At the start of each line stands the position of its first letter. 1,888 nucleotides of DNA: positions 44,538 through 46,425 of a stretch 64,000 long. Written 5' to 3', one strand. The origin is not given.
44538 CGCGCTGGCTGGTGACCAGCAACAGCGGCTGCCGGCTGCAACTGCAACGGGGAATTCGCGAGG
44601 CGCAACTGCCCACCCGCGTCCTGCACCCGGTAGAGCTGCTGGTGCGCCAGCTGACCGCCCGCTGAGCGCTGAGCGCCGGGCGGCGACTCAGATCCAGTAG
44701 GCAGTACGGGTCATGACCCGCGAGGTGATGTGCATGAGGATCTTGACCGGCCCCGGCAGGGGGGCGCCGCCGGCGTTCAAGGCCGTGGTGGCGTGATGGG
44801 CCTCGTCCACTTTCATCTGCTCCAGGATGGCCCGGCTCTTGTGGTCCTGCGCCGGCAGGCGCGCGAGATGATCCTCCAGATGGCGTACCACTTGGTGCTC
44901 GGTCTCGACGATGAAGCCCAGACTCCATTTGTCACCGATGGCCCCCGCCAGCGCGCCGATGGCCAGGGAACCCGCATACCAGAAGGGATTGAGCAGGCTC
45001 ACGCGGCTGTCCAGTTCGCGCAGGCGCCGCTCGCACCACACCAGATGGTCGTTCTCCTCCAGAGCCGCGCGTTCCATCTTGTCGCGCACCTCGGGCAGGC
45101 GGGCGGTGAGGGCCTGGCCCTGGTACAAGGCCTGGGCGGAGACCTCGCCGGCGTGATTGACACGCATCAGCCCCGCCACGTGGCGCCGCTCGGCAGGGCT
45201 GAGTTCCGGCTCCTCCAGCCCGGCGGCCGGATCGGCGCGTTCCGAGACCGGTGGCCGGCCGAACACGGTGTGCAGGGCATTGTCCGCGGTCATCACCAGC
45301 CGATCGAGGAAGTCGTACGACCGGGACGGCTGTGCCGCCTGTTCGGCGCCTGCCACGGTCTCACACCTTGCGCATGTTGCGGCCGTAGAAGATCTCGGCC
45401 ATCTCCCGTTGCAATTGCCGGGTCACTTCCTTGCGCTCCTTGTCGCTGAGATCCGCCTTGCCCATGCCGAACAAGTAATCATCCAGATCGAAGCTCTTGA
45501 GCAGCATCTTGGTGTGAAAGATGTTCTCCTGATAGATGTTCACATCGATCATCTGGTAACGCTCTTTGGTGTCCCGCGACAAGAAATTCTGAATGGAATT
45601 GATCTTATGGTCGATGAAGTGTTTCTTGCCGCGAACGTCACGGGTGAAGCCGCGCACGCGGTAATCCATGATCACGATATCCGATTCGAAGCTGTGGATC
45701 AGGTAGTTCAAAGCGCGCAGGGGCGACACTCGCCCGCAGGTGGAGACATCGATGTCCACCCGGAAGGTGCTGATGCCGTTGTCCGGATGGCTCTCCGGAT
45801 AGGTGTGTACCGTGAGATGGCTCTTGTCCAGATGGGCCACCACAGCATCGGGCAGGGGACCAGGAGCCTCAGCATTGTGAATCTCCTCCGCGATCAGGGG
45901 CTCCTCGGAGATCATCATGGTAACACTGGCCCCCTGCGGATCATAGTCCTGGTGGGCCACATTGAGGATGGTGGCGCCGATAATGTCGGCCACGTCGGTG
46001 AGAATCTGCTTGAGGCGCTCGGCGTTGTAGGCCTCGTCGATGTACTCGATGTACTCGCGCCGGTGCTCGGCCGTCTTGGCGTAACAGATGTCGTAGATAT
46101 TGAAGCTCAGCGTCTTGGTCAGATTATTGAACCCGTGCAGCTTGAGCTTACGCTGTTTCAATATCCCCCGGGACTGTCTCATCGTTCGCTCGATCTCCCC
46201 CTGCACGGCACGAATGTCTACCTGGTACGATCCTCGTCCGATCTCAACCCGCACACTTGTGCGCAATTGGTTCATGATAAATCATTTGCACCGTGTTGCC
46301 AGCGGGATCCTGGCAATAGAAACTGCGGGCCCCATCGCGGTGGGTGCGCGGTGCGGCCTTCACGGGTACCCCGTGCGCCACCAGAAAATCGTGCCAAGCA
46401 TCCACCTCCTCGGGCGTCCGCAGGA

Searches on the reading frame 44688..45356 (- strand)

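Call 84: search_protein_families(library=pfam, proteins=[window:44688-45356:-], max_evalue=0.0001)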
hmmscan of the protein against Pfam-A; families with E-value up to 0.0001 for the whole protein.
window:44688-45356:- (222 aa): 2 families
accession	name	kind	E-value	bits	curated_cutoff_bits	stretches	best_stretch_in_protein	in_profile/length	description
PF03232.19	COQ7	-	2.1e-44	151.6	23.5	1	59-219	2-169/169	Ubiquinone biosynthesis protein COQ7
PF02915.23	Rubrerythrin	-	1.6e-06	28.9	22.8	1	67-192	6-133/137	Rubrerythrin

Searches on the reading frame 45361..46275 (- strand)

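Call 84: search_protein_families(library=pfam, proteins=[window:45361-46275:-], max_evalue=0.0001)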
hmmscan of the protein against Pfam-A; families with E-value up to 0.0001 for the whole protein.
window:45361-46275:- (304 aa): 1 family
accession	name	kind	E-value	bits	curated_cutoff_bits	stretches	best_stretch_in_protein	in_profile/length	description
PF02675.21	AdoMet_dc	-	1.3e-15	58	25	1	83-209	15-107/107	S-adenosylmethionine decarboxylase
